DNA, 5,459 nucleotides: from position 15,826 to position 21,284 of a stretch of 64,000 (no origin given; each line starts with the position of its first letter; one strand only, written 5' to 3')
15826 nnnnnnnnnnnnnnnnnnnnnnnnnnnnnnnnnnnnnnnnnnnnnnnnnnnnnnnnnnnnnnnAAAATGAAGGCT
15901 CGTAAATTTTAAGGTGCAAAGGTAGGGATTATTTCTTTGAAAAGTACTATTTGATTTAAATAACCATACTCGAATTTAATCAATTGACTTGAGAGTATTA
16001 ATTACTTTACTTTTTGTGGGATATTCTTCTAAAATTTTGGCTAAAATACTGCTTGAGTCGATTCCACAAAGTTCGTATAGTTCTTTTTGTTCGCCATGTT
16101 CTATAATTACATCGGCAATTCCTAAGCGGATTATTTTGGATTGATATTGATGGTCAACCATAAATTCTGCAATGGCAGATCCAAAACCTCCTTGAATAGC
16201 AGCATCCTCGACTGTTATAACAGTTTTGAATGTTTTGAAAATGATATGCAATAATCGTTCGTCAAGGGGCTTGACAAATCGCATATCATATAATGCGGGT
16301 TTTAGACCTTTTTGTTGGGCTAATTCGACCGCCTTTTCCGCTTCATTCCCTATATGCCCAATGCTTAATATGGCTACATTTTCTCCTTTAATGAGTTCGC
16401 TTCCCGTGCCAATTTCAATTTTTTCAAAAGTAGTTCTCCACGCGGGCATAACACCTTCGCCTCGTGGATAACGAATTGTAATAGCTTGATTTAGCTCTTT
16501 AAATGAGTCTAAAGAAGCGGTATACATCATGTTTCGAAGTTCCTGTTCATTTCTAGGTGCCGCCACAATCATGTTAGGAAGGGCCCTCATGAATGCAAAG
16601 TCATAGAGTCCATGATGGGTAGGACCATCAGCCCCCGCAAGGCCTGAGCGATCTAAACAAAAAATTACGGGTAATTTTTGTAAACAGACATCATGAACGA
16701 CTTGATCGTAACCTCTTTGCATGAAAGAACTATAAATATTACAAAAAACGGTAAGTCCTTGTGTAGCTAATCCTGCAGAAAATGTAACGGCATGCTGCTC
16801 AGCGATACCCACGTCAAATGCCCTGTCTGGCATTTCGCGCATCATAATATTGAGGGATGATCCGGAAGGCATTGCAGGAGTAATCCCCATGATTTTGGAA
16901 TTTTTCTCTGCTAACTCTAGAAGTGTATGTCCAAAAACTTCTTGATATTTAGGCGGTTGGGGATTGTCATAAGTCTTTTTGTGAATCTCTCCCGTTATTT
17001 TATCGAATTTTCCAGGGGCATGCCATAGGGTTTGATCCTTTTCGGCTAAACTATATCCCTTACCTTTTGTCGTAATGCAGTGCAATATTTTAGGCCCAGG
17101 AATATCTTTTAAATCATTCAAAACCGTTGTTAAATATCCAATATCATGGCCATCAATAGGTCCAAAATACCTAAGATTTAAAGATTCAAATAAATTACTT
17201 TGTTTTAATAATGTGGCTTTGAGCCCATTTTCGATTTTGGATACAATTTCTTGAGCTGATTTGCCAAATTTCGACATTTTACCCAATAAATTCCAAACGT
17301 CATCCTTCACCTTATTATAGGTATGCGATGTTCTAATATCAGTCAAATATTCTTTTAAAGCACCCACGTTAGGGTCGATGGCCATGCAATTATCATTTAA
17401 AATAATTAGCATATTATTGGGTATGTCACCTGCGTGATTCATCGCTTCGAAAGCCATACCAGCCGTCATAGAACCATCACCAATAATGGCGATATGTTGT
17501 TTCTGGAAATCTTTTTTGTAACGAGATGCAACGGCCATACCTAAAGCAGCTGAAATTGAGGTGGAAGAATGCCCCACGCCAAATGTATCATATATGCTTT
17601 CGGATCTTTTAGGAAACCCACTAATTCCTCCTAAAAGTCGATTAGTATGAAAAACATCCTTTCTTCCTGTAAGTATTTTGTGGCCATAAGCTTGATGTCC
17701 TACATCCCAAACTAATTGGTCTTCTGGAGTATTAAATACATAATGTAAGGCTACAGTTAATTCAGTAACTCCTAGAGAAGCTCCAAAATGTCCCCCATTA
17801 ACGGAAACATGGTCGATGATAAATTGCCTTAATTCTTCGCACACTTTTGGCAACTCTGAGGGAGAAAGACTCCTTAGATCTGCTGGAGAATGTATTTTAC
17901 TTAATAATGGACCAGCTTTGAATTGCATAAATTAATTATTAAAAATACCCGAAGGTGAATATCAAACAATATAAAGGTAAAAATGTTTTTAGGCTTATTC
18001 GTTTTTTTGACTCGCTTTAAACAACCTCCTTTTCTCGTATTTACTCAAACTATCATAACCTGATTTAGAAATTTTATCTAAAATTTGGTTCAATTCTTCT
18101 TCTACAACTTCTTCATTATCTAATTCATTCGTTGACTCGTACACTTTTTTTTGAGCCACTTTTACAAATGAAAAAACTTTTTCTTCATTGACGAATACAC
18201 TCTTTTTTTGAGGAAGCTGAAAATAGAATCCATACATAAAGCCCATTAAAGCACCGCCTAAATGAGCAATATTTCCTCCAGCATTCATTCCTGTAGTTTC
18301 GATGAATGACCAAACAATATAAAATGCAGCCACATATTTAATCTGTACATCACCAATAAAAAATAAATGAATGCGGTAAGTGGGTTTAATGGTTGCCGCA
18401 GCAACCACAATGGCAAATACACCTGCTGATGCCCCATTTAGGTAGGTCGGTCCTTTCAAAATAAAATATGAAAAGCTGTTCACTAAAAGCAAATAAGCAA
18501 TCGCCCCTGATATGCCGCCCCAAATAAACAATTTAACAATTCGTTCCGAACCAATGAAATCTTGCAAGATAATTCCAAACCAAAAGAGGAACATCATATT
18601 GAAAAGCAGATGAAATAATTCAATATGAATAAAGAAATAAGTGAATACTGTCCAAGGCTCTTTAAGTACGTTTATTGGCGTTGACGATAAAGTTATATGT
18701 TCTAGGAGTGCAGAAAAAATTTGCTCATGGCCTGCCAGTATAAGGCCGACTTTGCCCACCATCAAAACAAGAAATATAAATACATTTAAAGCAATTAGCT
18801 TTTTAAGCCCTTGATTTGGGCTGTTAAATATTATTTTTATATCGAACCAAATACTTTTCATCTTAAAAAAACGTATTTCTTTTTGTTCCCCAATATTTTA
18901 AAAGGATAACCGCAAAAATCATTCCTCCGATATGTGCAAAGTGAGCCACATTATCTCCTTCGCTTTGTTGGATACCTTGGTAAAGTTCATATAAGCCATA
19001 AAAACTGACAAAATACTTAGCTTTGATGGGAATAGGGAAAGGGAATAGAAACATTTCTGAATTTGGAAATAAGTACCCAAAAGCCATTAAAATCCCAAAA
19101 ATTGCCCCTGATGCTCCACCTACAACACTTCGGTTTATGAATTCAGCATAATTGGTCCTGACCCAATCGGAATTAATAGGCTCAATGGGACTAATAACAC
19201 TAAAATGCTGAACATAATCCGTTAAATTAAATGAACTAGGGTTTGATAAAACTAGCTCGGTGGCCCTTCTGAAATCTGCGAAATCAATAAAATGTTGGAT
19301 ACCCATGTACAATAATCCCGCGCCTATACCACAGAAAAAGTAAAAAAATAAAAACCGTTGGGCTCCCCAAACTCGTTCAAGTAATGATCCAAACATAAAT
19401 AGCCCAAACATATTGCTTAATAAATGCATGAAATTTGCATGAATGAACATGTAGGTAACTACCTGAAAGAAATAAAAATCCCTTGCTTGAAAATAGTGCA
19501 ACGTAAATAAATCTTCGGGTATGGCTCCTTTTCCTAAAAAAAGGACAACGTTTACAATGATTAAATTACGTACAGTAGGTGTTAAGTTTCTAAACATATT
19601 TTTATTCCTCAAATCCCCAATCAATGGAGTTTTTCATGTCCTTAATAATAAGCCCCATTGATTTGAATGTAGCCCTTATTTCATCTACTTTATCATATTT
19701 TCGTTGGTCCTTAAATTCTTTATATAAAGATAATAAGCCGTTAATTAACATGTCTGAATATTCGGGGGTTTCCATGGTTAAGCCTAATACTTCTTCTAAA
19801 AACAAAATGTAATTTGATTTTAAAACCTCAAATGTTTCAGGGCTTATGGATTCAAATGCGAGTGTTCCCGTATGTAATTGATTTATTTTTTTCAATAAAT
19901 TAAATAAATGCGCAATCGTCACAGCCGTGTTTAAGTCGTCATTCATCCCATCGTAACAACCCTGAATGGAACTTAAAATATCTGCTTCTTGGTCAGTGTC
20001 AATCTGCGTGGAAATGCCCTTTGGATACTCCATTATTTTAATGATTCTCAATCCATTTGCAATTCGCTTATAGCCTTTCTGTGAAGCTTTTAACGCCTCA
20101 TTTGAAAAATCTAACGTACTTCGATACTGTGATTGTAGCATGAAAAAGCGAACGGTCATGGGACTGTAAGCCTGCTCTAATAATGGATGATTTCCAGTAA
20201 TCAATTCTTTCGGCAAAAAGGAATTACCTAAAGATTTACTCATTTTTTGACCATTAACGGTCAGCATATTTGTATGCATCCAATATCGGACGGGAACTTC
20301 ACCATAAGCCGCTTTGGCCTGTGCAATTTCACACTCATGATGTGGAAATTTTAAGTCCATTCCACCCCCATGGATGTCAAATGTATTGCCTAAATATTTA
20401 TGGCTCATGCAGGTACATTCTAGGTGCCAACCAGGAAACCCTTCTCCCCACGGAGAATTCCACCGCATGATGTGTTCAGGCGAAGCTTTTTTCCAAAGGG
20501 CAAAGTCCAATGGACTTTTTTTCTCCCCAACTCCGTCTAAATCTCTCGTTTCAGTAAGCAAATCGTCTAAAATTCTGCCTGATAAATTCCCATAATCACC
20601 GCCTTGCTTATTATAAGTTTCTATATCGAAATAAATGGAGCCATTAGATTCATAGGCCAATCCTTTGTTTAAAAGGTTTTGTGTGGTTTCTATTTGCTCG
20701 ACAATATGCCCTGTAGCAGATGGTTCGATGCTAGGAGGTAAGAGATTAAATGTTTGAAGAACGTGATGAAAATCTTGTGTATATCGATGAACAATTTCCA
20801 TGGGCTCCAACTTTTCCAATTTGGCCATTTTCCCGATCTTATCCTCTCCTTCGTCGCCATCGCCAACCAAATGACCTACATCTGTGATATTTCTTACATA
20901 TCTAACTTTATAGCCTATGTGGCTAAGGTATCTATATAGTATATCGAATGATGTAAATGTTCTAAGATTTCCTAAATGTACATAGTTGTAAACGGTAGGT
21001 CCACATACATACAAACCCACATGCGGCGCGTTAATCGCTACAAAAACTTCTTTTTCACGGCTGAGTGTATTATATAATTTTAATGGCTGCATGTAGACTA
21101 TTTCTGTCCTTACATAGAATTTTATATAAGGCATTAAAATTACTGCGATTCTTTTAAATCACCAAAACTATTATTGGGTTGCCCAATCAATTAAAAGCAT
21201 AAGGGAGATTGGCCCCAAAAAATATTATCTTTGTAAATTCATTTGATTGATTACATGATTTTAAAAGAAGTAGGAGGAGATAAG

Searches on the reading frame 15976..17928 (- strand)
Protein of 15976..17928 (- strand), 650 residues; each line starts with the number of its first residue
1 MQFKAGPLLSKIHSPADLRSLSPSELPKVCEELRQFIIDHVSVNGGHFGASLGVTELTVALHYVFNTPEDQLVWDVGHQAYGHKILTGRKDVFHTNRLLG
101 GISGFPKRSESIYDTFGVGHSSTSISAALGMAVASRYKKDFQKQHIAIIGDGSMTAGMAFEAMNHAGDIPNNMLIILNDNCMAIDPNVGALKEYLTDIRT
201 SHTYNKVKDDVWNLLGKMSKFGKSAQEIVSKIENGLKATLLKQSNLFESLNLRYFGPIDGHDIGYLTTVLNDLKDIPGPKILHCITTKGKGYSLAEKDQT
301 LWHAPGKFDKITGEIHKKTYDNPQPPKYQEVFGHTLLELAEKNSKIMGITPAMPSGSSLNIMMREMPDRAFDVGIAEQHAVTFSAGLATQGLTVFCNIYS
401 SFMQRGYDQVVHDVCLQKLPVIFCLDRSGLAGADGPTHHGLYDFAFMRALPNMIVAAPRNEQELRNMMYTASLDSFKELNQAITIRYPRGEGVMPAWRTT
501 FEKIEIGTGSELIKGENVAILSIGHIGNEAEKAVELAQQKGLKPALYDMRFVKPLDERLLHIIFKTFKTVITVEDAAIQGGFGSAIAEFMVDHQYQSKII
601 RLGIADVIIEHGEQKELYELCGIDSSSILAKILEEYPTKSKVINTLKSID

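Call 73: search_protein_families(library=pfam, proteins=[window:15976-17928:-], max_evalue=0.00001)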
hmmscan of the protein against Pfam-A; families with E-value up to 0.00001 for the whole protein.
window:15976-17928:- (650 aa): 3 families
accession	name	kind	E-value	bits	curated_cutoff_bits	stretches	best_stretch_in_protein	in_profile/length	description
PF13292.11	DXP_synthase_N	-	7e-117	390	21.2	1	9-286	1-274/274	1-deoxy-D-xylulose-5-phosphate synthase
PF02779.29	Transket_pyr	-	2.3e-37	128.7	27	1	326-474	3-157/174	Transketolase, pyrimidine binding domain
PF02780.25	Transketolase_C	-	5.2e-25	88.2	25.9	1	513-628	7-124/124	Transketolase, C-terminal domain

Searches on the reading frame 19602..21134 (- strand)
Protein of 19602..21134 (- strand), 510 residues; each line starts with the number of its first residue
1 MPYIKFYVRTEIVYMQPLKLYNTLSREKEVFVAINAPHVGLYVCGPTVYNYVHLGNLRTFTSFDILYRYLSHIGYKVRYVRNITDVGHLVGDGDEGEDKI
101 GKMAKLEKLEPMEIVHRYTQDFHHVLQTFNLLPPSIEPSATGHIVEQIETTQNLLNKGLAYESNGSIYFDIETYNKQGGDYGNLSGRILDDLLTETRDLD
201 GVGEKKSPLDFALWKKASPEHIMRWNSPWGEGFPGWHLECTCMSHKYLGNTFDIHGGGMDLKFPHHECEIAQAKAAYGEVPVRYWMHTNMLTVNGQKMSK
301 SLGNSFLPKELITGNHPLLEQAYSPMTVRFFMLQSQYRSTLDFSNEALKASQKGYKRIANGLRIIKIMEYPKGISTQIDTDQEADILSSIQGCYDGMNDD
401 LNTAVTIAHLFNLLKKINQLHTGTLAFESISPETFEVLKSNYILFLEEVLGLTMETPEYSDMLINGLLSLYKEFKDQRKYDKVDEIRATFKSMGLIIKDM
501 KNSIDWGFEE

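Call 73: search_protein_families(library=pfam, proteins=[window:19602-21134:-], max_evalue=0.00001)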
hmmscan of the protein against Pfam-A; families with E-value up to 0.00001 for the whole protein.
window:19602-21134:- (510 aa): 4 families
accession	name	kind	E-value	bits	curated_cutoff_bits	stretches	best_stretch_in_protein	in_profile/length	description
PF01406.26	tRNA-synt_1e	-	1.3e-98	330.6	27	1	32-352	3-300/301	tRNA synthetases class I (C) catalytic domain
PF09334.17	tRNA-synt_1g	-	7.7e-09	35.2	20.1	0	50-132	12-84/391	tRNA synthetases class I (M)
PF09190.17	DALR_2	-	1.2e-08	35.8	22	1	395-452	4-55/57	DALR domain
PF00133.28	tRNA-synt_1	-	1.6e-06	27.6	22.7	0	252-343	329-413/414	tRNA synthetases class I (I, L, M and V)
